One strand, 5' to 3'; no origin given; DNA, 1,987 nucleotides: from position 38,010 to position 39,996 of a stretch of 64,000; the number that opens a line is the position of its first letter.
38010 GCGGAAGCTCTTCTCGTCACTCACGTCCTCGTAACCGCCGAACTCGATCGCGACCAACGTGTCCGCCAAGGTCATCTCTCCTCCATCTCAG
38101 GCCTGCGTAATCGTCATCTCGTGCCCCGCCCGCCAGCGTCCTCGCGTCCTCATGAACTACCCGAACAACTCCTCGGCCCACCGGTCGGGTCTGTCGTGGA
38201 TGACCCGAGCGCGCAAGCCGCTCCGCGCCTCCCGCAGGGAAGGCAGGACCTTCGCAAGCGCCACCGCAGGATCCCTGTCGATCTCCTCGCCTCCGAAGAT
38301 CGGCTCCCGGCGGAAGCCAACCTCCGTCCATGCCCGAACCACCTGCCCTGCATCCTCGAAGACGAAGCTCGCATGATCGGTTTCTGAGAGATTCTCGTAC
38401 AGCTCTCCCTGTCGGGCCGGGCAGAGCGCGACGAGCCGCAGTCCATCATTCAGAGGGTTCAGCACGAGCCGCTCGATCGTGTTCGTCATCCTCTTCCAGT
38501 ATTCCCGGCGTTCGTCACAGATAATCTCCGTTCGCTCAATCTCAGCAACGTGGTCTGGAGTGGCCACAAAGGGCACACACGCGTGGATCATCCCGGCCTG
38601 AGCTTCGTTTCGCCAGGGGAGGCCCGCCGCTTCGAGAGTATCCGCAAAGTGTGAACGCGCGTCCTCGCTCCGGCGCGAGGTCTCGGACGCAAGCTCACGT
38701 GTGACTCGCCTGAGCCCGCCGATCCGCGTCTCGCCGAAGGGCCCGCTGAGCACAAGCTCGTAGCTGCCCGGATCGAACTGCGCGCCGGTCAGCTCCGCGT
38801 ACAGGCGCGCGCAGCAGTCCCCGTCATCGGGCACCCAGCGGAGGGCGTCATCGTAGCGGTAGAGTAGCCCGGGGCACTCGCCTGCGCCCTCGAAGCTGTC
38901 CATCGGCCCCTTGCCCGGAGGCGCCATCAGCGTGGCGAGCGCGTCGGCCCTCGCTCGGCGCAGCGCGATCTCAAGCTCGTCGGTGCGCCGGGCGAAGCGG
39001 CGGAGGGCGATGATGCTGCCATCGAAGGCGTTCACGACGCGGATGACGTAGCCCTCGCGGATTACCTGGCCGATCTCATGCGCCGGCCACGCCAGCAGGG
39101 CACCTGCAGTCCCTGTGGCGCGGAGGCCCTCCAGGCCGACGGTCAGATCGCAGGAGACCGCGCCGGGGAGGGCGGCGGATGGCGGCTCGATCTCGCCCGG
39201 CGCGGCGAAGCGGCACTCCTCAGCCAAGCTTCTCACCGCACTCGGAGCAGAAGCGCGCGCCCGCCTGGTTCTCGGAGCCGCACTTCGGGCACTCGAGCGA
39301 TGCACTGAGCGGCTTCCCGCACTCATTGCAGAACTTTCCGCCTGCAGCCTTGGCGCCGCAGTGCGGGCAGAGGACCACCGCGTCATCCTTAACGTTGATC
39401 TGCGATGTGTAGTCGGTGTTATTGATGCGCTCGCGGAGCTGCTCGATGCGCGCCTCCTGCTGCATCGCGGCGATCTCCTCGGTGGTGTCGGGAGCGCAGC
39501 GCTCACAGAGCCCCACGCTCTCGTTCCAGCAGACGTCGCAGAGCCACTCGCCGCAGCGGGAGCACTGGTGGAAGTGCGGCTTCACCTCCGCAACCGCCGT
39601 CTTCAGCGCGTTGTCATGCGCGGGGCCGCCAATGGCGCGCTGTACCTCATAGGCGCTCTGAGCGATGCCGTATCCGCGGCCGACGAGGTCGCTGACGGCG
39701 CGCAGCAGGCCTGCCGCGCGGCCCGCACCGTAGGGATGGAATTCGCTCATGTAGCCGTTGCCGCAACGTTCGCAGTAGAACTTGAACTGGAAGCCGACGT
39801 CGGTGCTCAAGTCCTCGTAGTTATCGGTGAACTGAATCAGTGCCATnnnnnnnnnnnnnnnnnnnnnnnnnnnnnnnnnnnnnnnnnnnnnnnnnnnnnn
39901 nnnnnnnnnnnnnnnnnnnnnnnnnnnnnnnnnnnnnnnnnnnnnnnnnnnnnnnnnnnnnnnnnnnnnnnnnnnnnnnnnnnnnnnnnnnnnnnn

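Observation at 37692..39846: Operon of two paralogous double-zinc-ribbon proteins sandwiching an unassignable 359-aa protein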

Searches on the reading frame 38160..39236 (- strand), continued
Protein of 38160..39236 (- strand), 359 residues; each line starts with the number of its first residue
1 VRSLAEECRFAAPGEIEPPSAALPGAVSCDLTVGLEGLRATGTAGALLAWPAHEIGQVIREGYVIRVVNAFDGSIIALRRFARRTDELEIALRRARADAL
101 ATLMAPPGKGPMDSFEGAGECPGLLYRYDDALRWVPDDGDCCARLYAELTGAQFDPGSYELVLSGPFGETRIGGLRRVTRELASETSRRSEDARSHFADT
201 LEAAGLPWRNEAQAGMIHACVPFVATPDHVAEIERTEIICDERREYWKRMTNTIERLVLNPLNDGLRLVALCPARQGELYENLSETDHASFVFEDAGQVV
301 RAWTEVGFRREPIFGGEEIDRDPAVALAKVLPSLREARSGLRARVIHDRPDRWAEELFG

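Call 90: search_protein_families(library=ncbifam, proteins=[P0211, P0165, P0156, P0158, P0198, P0187], max_evalue=0.01)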
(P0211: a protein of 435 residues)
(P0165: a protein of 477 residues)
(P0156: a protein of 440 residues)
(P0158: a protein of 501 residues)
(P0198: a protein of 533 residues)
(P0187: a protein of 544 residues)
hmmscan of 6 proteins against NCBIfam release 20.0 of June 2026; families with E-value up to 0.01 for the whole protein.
P0211 (435 aa): 0 families

P0165 (477 aa): 0 families

P0156 (440 aa): 1 family
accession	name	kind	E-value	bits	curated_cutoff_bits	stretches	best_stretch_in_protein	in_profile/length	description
TIGR04354.1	amphi-Trp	subfamily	0.00049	20.4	31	1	13-61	20-64/67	amphi-Trp domain-containing protein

P0158 (501 aa): 0 families

P0198 (533 aa): 0 families

P0187 (544 aa): 0 families

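Call 94: search_protein_families(library=pfam, proteins=[L024:5998-7182:+, L034:1905-3167:+, L034:4341-4955:+, L061:5235-6413:+, L084:5271-6170:+], max_evalue=0.01)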
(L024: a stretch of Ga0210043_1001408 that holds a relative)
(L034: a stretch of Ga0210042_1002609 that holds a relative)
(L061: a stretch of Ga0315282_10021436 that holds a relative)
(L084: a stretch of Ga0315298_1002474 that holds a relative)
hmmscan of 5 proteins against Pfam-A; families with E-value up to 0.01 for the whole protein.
L024:5998-7182:+ (395 aa): 1 family
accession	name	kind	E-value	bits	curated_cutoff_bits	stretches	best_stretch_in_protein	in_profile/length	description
PF11611.13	DUF4352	-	1.7e-05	25.5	25.9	1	270-378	2-117/122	Domain of unknown function (DUF4352)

L034:1905-3167:+ (421 aa): 1 family
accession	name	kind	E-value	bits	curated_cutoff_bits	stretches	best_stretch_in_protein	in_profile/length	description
PF04773.18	FecR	-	1.6e-10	41.7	24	1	289-379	2-97/97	FecR protein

L034:4341-4955:+ (205 aa): 1 family
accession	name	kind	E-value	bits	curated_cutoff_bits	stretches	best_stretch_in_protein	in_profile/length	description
PF04773.18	FecR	-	0.00021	22.1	24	1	90-123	65-97/97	FecR protein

L061:5235-6413:+ (393 aa): 1 family
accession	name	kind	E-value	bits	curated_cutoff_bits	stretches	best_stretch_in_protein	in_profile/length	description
PF04773.18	FecR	-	3.5e-11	43.8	24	1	261-351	3-97/97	FecR protein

L084:5271-6170:+ (300 aa): 4 families
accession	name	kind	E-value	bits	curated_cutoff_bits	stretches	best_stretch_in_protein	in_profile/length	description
PF03783.19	CsgG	-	1.1e-11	44.9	20.8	1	76-140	35-98/210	Curli production assembly/transport component CsgG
PF17680.6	FlgO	-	4.8e-08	33.3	22.6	1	45-168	2-124/130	FlgO protein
PF13036.11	LpoB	-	0.0016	18.8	22.3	1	81-143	50-113/147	Peptidoglycan-synthase activator LpoB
PF25354.1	Ig_NUP210_16th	-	0.005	16.7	27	0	251-293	30-69/72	NUP210-like, Ig-like domain 16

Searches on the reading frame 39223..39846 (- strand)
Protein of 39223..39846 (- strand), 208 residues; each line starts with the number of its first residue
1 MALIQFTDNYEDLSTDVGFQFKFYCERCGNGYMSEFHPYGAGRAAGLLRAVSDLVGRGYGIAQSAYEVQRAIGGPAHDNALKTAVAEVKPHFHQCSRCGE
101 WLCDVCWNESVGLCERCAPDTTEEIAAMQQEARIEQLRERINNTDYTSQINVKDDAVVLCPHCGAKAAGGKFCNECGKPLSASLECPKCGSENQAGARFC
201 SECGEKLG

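Call 5: search_protein_families(library=pfam, proteins=[window:39223-39846:-], max_evalue=1)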
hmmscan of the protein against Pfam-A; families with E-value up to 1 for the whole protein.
window:39223-39846:- (208 aa): 18 families
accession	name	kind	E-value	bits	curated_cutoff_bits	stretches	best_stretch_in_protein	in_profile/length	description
PF13248.11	Zn_ribbon_3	-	2.6e-10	39.8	27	2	185-207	4-26/26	zinc-ribbon domain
PF13240.11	Zn_Ribbon_1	-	2.9e-10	40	25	2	186-207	2-23/23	zinc-ribbon domain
PF12773.13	DZR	-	2.1e-09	37.8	27.3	1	160-204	1-45/45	Double zinc ribbon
PF24463.1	DUF7577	-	3.9e-07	30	28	2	185-207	4-26/27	Domain of unknown function (DUF7577)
PF14445.12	Prok-RING_2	-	0.00021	21.9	22.4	1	92-118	22-48/56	Prokaryotic RING finger family 2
PF18912.6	DZR_2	-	0.0019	18.4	27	2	157-189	21-55/56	Double zinc ribbon domain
PF09334.17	tRNA-synt_1g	-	0.0067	15.7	20.1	1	149-181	127-160/391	tRNA synthetases class I (M)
PF24460.1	DUF7575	-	0.029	14.2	28.5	1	184-207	4-27/28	Domain of unknown function (DUF7575)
PF08271.17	Zn_Ribbon_TF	-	0.042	13.8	29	1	185-207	2-29/43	TFIIB zinc-binding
PF15801.11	zf-C6H2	-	0.046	14.3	30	1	174-202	4-31/47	zf-MYND-like zinc finger, mRNA-binding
PF18508.7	zf_C2H2_13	-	0.13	12.4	26.5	1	173-182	20-29/42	Zinc finger domain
PF07191.17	Zn_ribbon_6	-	0.15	12.5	25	1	158-203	17-55/67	Double zinc ribbon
PF01139.22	RtcB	-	0.17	11.5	27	1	136-178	160-202/426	tRNA-splicing ligase RtcB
PF14803.11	Zn_ribbon_Nudix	-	0.21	12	25.6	1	171-183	1-13/34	Nudix N-terminal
PF02591.20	Zn_ribbon_9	-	0.59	10.7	29.1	1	154-165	20-31/33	C4-type zinc ribbon domain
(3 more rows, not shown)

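Call 6: search_protein_families(library=ncbifam, proteins=[window:39223-39846:-], max_evalue=1)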
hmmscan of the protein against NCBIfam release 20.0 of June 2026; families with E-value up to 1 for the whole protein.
window:39223-39846:- (208 aa): 9 families
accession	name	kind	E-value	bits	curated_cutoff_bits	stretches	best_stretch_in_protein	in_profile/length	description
NF045510.1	4Cys_prefix_kin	domain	0.0057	16.9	24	1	187-207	5-26/26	4-Cys prefix domain-containing protein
NF011149.0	PRK14559.1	equivalog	0.0081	14.9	374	1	158-206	2-50/642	serine/threonine phosphatase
NF005651.0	PRK07418.1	subfamily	0.039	12.1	942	1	183-207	593-617/617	acetolactate synthase large subunit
TIGR03826.1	YvyF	hypoth_equivalog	0.063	13.3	124.15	1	150-184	74-108/137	TIGR03826 family flagellar region protein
NF053632.1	heli_RadD_YejH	equivalog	0.47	8.7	720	1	185-207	431-453/573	DNA repair helicase RadD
NF001100.0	PRK00133.1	equivalog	0.52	8.8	587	1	160-182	145-167/676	methionine--tRNA ligase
NF038384.1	zinc_YnfU_fam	subfamily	0.54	9.9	36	0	152-165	33-46/52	YnfU family zinc-binding protein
NF004072.0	PRK05580.2-4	equivalog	0.83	7.8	1030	0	156-205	354-403/648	primosomal protein N'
NF049953.1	ribbon_DG_selen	exception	0.9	9.4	130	1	186-207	8-29/172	zinc ribbon-containing (seleno)protein DG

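Call 7: search_protein_families(library=padloc, proteins=[window:39223-39846:-], max_evalue=1)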
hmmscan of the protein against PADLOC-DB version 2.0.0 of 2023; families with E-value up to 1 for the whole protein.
window:39223-39846:- (208 aa): 1 family
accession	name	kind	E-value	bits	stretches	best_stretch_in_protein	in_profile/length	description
PDLC00258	LmuB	-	0.074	10.4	1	122-165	251-294/376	AAA ATPase domain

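Call 79: search_protein_families(library=pfam, alignment_id=A7, max_evalue=0.01)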
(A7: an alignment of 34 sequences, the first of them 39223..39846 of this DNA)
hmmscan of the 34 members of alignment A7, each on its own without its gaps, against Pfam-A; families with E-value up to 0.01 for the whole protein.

A. member 1, window:39223-39846:- (208 aa): 7 families
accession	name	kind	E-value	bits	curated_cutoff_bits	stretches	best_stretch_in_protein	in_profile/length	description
PF13248.11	Zn_ribbon_3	-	2.6e-10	39.8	27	2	185-207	4-26/26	zinc-ribbon domain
PF13240.11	Zn_Ribbon_1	-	2.9e-10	40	25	1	186-207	2-23/23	zinc-ribbon domain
PF12773.13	DZR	-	2.1e-09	37.8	27.3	1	160-204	1-45/45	Double zinc ribbon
PF24463.1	DUF7577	-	3.9e-07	30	28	1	185-207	4-26/27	Domain of unknown function (DUF7577)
PF14445.12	Prok-RING_2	-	0.00021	21.9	22.4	1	92-118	22-48/56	Prokaryotic RING finger family 2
PF18912.6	DZR_2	-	0.0019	18.4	27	1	157-189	21-55/56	Double zinc ribbon domain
PF09334.17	tRNA-synt_1g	-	0.0067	15.7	20.1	0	149-181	127-160/391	tRNA synthetases class I (M)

B. families by the number of members that match (of 34 scanned): 18 families
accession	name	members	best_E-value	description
PF12773.13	DZR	32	1.5e-15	Double zinc ribbon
PF13248.11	Zn_ribbon_3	30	3.7e-12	zinc-ribbon domain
PF13240.11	Zn_Ribbon_1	29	2.9e-10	zinc-ribbon domain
PF14445.12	Prok-RING_2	23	7.4e-06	Prokaryotic RING finger family 2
PF24463.1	DUF7577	13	2.7e-07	Domain of unknown function (DUF7577)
PF18912.6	DZR_2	11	0.00025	Double zinc ribbon domain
PF07191.17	Zn_ribbon_6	9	0.00038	Double zinc ribbon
PF17032.10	Zn_ribbon_15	7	1.9e-06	zinc-ribbon family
PF24460.1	DUF7575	3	0.0005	Domain of unknown function (DUF7575)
PF09297.16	Zn_ribbon_NUD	3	0.00082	NADH pyrophosphatase zinc ribbon domain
PF10571.15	UPF0547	2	0.00042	Uncharacterised protein family UPF0547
PF09334.17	tRNA-synt_1g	2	0.0067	tRNA synthetases class I (M)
PF11682.14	Zn_ribbon_11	1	0.00073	Probable zinc-ribbon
PF14803.11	Zn_ribbon_Nudix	1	0.0032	Nudix N-terminal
PF24844.1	PolC_DP2_central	1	0.0083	DNA polymerase II large subunit DP2, central domain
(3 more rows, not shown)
